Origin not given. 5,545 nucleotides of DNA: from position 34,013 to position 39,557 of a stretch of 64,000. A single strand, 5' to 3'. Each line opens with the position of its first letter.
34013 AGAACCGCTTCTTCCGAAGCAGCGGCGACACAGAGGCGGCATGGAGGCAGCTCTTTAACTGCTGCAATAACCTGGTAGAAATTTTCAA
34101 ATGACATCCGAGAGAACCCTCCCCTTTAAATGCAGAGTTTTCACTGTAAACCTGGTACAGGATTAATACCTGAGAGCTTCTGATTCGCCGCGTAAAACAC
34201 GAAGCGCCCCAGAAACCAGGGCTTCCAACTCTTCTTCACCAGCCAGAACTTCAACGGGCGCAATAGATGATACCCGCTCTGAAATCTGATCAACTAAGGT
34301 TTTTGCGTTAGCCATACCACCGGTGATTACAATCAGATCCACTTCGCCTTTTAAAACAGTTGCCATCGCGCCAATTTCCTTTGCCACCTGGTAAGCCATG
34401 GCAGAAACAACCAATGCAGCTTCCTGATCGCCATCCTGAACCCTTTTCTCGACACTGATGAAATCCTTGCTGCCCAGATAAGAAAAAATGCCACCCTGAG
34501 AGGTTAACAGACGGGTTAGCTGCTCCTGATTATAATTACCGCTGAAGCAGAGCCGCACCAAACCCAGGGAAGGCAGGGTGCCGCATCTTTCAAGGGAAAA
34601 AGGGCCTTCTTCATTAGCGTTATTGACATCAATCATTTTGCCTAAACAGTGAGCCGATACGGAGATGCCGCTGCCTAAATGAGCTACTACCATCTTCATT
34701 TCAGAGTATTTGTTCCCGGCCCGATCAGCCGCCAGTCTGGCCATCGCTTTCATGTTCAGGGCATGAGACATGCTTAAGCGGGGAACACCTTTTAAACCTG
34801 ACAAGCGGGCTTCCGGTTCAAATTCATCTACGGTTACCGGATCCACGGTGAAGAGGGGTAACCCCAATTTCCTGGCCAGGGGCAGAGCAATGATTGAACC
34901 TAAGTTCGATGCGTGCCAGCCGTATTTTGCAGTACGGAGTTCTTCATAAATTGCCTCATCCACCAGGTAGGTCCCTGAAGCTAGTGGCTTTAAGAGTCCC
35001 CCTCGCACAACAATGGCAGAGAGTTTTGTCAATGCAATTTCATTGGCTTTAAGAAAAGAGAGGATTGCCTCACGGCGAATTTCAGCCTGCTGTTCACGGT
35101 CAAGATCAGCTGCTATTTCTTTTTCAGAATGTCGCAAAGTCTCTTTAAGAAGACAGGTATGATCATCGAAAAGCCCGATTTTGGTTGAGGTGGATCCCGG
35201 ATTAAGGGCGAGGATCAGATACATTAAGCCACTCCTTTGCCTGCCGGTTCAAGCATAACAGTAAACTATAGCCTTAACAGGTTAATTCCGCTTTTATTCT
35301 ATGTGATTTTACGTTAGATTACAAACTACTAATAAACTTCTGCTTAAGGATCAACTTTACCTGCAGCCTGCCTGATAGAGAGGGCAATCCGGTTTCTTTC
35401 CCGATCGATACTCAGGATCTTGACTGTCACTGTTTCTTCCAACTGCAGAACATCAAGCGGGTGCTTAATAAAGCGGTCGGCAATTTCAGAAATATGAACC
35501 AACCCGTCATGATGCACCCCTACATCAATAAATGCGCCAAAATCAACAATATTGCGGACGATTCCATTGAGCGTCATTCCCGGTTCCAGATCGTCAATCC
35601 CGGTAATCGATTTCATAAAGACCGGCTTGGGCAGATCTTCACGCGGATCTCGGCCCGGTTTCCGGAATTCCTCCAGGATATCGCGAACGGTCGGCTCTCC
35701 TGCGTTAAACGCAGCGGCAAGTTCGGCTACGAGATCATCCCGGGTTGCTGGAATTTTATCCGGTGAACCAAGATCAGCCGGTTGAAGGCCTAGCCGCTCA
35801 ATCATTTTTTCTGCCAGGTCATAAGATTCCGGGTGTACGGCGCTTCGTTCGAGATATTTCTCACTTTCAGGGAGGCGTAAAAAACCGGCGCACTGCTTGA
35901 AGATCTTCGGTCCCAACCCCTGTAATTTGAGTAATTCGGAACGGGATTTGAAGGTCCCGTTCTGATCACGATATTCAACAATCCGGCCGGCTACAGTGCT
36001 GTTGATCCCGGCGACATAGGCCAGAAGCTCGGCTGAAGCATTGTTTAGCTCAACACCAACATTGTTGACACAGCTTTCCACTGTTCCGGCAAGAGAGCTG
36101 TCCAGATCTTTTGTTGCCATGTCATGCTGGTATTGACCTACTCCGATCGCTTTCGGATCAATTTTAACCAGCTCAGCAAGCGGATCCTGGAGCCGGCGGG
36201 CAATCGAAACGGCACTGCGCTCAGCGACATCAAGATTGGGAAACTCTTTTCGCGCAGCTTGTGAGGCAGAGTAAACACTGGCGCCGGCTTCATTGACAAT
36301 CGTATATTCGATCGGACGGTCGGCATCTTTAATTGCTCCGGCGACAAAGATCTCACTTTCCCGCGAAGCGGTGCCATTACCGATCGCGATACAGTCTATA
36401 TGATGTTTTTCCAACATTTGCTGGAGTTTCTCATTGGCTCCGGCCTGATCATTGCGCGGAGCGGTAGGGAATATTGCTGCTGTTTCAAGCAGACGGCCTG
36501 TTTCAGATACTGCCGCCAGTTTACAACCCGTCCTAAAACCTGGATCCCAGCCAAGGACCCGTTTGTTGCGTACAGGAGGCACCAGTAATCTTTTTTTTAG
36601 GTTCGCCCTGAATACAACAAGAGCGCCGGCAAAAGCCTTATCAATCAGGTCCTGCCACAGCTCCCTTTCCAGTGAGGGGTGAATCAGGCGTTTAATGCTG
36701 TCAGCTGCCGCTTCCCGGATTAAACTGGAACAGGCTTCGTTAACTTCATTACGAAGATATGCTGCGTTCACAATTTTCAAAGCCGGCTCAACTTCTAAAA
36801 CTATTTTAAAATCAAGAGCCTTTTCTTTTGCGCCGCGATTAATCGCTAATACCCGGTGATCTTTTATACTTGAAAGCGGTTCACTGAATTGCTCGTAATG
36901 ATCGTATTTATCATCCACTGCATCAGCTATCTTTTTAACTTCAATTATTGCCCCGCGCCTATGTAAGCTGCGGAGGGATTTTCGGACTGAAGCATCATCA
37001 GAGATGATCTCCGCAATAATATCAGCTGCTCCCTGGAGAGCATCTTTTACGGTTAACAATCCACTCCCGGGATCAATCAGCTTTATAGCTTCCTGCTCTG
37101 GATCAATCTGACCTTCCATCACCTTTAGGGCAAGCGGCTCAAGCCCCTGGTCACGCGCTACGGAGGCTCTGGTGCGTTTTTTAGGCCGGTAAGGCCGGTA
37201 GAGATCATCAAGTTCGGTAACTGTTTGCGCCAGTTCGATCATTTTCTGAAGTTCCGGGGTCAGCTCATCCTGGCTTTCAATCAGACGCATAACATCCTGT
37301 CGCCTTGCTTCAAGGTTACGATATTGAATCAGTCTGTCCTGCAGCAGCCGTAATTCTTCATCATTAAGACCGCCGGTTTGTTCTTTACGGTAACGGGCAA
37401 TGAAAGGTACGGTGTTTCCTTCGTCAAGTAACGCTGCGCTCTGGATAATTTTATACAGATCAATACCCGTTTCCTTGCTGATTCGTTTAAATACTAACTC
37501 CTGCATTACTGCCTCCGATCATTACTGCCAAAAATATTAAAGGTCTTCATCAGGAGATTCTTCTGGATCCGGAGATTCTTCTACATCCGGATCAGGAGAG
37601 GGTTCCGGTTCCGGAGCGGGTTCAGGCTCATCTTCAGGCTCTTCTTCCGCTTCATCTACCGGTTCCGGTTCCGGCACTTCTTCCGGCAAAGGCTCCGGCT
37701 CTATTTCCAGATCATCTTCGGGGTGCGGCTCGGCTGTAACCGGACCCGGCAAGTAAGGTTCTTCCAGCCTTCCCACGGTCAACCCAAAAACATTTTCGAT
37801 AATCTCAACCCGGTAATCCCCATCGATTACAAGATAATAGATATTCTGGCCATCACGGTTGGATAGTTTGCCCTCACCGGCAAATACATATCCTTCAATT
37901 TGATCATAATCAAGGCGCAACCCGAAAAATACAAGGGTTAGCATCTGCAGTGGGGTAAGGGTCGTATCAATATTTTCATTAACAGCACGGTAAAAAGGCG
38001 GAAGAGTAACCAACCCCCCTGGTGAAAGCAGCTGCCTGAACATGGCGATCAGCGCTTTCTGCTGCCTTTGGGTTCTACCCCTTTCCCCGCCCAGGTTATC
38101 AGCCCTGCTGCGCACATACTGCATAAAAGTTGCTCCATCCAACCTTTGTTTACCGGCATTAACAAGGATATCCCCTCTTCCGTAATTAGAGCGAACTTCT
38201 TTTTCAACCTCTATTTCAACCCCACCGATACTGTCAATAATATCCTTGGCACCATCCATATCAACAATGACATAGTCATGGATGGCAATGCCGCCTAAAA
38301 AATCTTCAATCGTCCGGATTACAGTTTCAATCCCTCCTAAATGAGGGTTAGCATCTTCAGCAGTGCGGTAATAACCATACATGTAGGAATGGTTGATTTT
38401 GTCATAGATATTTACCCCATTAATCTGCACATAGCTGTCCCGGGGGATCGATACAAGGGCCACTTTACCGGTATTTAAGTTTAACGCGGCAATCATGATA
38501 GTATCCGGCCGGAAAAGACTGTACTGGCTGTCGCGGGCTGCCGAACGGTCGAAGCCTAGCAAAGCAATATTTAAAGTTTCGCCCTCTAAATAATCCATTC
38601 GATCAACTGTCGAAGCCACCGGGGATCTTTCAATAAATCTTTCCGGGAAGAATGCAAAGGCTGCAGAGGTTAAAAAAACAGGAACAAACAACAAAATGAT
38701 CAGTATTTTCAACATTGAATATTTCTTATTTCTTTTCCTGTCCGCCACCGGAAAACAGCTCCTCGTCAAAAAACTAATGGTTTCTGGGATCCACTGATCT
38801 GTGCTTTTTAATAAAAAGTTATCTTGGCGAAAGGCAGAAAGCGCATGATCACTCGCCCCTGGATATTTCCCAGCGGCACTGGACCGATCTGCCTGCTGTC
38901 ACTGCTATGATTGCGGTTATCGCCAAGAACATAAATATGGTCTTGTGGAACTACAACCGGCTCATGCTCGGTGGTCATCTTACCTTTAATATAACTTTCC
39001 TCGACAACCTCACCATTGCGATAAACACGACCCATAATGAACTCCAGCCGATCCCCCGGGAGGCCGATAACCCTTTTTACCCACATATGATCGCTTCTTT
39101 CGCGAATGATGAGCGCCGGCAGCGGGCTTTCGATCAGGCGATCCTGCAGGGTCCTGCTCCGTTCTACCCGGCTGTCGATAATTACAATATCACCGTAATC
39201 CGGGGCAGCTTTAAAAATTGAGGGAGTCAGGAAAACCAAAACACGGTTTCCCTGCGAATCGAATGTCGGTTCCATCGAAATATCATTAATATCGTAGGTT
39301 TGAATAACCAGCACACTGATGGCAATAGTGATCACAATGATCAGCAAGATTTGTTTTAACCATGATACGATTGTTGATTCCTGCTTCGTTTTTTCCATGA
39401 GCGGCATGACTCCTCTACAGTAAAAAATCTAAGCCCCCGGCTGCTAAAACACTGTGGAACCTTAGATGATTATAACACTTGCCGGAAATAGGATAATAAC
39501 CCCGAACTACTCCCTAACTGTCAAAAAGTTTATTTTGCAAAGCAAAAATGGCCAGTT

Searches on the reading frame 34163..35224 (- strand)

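Call 25: search_protein_families(library=ncbifam, proteins=[window:34163-35224:-], max_evalue=1e-20)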
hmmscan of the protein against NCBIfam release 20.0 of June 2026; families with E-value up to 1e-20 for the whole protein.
window:34163-35224:- (353 aa): 2 families
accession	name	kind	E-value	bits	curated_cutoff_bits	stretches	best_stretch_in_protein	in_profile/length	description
NF002834.0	PRK03011.1-5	subfamily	3.1e-142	473.9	222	1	2-353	3-355/357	butyrate kinase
TIGR02707.1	butyr_kinase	equivalog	2.1e-133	444.7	289.1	1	4-350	2-349/351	butyrate kinase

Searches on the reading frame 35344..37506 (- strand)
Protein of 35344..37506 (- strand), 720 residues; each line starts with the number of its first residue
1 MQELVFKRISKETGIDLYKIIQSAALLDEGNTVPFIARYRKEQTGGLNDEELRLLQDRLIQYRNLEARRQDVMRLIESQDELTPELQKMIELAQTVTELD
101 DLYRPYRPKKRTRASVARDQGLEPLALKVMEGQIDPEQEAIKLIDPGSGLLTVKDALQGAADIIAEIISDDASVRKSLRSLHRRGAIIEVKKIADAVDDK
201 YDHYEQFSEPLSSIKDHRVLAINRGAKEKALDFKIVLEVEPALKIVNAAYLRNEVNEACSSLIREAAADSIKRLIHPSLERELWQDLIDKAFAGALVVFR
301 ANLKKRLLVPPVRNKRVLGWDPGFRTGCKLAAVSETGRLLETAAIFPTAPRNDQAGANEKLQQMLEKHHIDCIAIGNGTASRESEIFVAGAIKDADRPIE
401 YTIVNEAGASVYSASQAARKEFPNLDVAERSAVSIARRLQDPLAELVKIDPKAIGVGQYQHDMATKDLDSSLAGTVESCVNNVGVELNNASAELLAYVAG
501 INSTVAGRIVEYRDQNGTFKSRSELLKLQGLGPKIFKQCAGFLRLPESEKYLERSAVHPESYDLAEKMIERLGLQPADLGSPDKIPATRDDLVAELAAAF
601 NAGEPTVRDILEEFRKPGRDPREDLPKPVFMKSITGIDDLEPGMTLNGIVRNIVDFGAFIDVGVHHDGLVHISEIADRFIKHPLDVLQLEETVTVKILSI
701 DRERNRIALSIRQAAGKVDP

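Call 25: search_protein_families(library=ncbifam, proteins=[window:35344-37506:-], max_evalue=1e-20)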
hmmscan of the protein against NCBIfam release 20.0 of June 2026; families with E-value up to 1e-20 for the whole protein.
window:35344-37506:- (720 aa): 2 families
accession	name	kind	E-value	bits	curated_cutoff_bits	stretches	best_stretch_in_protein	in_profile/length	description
NF005208.0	PRK06676.1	equivalog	2.2e-22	79.6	368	1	639-715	275-351/391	30S ribosomal protein S1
NF004954.0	PRK06299.1-4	equivalog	5.3e-21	74.4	727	1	637-714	186-262/560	30S ribosomal protein S1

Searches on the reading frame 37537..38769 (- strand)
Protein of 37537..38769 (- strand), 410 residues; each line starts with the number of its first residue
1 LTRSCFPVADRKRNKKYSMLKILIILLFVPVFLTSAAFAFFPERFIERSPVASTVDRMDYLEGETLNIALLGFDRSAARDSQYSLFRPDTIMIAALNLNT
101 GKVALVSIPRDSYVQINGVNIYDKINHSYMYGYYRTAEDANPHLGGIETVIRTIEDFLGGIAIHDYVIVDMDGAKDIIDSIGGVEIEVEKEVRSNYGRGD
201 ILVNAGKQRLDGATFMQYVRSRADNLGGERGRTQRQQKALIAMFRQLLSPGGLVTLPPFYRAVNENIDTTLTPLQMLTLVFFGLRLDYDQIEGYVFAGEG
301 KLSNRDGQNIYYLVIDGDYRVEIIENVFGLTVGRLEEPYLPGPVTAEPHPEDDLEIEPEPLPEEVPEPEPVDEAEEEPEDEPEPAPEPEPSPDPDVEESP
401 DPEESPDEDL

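Call 26: search_protein_families(library=ncbifam, proteins=[window:37537-38769:-], max_evalue=1e-20)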
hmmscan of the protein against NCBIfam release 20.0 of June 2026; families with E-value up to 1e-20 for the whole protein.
window:37537-38769:- (410 aa): 3 families
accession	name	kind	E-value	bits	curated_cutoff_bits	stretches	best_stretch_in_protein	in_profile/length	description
NF006897.1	PRK09379.1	equivalog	6.6e-33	114.2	441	1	62-325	56-291/298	polyisoprenyl-teichoic acid--peptidoglycan teichoic acid transferase TagU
TIGR00350.1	lytR_cpsA_psr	domain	2.7e-30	105.6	62.3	1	87-248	2-151/152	LCP family glycopolymer transferase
NF051849.1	LCP_trans_Cps2A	equivalog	7e-22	78.3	650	1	64-281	220-419/477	LCP family glycopolymer transferase CpsA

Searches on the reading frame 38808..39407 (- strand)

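Call 26: search_protein_families(library=ncbifam, proteins=[window:38808-39407:-], max_evalue=1e-20)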
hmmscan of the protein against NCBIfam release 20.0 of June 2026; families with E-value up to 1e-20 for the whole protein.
window:38808-39407:- (199 aa): 1 family
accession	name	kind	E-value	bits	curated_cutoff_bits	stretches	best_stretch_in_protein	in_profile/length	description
TIGR02227.1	sigpep_I_bact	equivalog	1.2e-36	126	47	1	16-193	1-161/162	signal peptidase I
